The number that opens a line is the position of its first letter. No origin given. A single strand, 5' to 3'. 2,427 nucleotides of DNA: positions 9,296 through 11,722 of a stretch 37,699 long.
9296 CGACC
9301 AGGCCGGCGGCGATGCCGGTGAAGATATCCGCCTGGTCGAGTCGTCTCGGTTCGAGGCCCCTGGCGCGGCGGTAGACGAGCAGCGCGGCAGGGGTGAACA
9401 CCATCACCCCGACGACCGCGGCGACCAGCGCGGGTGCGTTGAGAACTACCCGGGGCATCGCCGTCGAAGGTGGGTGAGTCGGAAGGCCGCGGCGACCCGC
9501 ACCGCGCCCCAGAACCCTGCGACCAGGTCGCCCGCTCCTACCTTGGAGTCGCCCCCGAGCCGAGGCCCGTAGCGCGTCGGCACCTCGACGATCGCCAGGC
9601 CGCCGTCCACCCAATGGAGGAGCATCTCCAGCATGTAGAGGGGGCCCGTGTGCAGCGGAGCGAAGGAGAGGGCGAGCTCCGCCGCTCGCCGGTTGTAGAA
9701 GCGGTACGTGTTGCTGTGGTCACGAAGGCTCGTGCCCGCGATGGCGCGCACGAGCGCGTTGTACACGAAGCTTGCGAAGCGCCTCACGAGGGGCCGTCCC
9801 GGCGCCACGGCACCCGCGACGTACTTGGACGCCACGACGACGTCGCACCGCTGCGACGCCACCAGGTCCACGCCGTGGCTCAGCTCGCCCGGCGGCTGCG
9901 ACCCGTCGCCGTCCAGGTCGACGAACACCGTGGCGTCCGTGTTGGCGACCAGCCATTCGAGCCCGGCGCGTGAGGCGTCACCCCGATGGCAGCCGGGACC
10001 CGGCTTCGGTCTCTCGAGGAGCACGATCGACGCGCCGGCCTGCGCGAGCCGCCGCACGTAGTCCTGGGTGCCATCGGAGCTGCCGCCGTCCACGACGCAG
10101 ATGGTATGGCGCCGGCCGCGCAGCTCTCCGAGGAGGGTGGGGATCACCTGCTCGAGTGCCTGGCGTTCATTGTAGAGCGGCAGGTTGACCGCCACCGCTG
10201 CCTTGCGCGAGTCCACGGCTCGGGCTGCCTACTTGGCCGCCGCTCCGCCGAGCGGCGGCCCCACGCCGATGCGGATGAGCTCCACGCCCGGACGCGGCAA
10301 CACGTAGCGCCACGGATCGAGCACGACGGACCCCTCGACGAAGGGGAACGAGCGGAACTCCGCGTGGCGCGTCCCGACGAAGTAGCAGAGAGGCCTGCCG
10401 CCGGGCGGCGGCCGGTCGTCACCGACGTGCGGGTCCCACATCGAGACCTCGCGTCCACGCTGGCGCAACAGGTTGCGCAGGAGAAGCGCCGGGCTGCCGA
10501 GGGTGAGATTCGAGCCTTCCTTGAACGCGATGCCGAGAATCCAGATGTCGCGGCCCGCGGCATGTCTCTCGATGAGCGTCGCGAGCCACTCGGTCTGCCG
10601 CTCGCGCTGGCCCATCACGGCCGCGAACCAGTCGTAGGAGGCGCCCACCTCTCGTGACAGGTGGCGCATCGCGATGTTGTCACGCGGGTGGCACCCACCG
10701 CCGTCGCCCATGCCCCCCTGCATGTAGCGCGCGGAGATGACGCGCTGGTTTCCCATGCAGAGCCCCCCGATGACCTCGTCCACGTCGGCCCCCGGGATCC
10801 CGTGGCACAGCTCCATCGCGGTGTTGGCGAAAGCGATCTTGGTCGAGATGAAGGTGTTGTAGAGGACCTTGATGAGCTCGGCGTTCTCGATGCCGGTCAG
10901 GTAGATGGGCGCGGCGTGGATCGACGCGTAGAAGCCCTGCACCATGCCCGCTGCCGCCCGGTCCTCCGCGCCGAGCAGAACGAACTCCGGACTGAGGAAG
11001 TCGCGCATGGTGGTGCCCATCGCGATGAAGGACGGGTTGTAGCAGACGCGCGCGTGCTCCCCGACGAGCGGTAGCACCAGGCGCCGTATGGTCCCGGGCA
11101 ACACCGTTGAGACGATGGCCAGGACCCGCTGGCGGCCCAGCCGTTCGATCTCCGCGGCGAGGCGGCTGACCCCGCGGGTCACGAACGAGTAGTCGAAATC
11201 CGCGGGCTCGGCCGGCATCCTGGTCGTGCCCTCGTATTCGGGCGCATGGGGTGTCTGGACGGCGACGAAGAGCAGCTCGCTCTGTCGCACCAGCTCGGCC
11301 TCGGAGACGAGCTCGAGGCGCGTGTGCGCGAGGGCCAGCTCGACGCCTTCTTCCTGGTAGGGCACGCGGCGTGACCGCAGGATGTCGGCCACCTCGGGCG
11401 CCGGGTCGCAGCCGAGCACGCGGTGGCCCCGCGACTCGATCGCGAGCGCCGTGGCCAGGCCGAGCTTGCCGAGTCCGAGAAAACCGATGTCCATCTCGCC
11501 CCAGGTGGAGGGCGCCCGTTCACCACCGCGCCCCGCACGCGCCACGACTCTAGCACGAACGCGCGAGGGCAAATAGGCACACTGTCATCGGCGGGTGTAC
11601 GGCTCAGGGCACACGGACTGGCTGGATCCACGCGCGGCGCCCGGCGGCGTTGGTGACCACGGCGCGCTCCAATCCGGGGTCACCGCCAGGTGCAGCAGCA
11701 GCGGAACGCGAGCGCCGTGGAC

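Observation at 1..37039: Hyper-dense radical SAM supercluster with no recognisable substrate gene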

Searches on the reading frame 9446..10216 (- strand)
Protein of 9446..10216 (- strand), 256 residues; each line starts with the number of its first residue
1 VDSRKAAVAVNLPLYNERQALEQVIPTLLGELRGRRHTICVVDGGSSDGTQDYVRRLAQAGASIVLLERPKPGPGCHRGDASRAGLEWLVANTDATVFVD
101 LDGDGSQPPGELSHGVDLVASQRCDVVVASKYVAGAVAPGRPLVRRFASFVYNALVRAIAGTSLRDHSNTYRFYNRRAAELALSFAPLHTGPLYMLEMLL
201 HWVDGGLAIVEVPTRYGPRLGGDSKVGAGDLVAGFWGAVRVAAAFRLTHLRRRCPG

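Call 6: search_protein_families(library=pfam, proteins=[window:9446-10216:-], max_evalue=0.01)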
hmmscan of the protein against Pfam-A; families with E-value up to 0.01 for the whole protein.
window:9446-10216:- (256 aa): 1 family
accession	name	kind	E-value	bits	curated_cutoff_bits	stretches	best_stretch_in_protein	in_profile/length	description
PF00535.33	Glycos_transf_2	-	1.8e-12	48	23.3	1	12-179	4-164/168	Glycosyl transferase family 2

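Call 9: search_protein_families(library=ncbifam, proteins=[window:9446-10216:-], max_evalue=0.001)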
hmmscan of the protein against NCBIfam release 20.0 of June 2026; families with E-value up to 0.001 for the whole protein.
window:9446-10216:- (256 aa): 12 families
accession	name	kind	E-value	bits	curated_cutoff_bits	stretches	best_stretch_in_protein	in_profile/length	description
NF058614.1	PPMAGASynPpgS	equivalog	1.4e-13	50.8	370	1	10-182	4-166/226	polyprenyl-phospho-N-acetylgalactosaminyl synthase PpgS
TIGR04182.1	glyco_TIGR04182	equivalog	1.7e-10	40.8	325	1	8-224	2-199/293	S-layer glycoprotein N-glycosyltransferase AglJ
NF041391.1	DPhHxTase_Halo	equivalog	6.3e-10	38.4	375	1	15-222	4-189/213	dolichyl-phosphate hexose transferase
NF007986.1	PRK10714.1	equivalog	4.5e-09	35.8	529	1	7-181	7-171/316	undecaprenyl-phosphate 4-deoxy-4-formamido-L-arabinose transferase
NF010496.0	PRK13915.1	equivalog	8.9e-06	25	262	1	5-102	30-126/307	glucosyl-3-phosphoglycerate synthase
TIGR03965.1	mycofact_glyco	equivalog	3.1e-05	23.1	280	1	4-98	72-166/467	mycofactocin biosynthesis glycosyltransferase MftF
NF047588.1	GlcsyltransPgfSStrep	equivalog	4.3e-05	22.9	500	1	8-184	3-169/308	glycosyltransferase PgfS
TIGR04283.1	glyco_like_mftF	equivalog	4.8e-05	23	182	1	10-58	3-50/221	TIGR04283 family arsenosugar biosynthesis glycosyltransferase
TIGR03937.1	PgaC_IcaA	equivalog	0.00014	20.9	422.3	1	6-71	45-109/407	poly-beta-1,6-N-acetyl-D-glucosamine synthase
NF045692.1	OglycostaseCruG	equivalog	0.00018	20.6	600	1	6-129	41-162/386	2'-O-glycosyltransferase CruG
NF053846.1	glyco_with_XrtP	equivalog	0.00059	18.6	520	1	24-114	55-153/440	XrtP-associated glycosyltransferase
NF007482.0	PRK10073.1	equivalog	0.00075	18.6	423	1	1-102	1-95/334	glycosyltransferase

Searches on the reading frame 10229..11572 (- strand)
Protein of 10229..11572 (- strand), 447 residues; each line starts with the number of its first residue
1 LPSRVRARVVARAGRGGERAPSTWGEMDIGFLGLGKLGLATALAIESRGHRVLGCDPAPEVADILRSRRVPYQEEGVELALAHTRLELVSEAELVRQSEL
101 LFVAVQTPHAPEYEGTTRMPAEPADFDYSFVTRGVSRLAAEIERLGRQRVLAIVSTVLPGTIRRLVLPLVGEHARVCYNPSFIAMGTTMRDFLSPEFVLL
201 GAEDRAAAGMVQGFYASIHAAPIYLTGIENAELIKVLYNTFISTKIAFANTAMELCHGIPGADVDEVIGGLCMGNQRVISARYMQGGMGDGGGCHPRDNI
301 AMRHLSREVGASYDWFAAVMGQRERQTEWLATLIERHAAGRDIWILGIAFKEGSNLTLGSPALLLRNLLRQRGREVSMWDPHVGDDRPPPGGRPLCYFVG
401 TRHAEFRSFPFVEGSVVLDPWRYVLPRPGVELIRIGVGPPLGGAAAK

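Call 6: search_protein_families(library=pfam, proteins=[window:10229-11572:-], max_evalue=0.01)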
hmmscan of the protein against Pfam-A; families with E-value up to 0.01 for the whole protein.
window:10229-11572:- (447 aa): 6 families
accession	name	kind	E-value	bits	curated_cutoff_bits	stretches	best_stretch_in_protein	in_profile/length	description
PF03721.20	UDPG_MGDP_dh_N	-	1.3e-19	70.9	27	1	27-208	1-181/187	UDP-glucose/GDP-mannose dehydrogenase family, NAD binding domain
PF00984.24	UDPG_MGDP_dh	-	1e-17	64.4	25.4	1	229-319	1-88/94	UDP-glucose/GDP-mannose dehydrogenase family, central domain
PF03720.21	UDPG_MGDP_dh_C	-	9.6e-06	26.4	30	1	345-386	2-43/103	UDP-glucose/GDP-mannose dehydrogenase family, UDP binding domain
PF03807.23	F420_oxidored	-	4.6e-05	24.4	21.6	1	29-112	2-74/94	NADP oxidoreductase coenzyme F420-dependent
PF03446.21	NAD_binding_2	-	0.0017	18.8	21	1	28-94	1-58/161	NAD binding domain of 6-phosphogluconate dehydrogenase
PF10727.15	Rossmann-like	-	0.0075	16.5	23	0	27-75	15-63/131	Rossmann-like domain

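Call 9: search_protein_families(library=ncbifam, proteins=[window:10229-11572:-], max_evalue=0.001)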
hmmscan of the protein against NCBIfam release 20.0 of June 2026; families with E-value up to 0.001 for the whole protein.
window:10229-11572:- (447 aa): 6 families
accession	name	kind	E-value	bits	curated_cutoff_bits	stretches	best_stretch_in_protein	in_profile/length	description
TIGR03026.1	NDP-sugDHase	subfamily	3.3e-59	200.7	189.8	1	27-385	1-358/413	nucleotide sugar dehydrogenase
NF041297.1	UDPGDh_AglM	equivalog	2.4e-43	148.7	670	1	27-383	1-359/429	UDP-glucose 6-dehydrogenase AglM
NF047673.2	TeichurnBiosyTuaD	equivalog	1.3e-38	133.3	700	1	29-382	4-352/439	UDP-glucose 6-dehydrogenase TuaD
NF040825.1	UDPMaNacDH_Arch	equivalog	3e-22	79.1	750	1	27-384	1-352/418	UDP-N-acetyl-D-mannosamine dehydrogenase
NF011631.0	PRK15057.1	equivalog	9.7e-11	41.4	757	1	27-383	1-339/388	UDP-glucose 6-dehydrogenase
NF008286.0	PRK11064.1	equivalog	9.2e-09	34.4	459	1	29-364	6-344/420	UDP-N-acetyl-D-mannosamine dehydrogenase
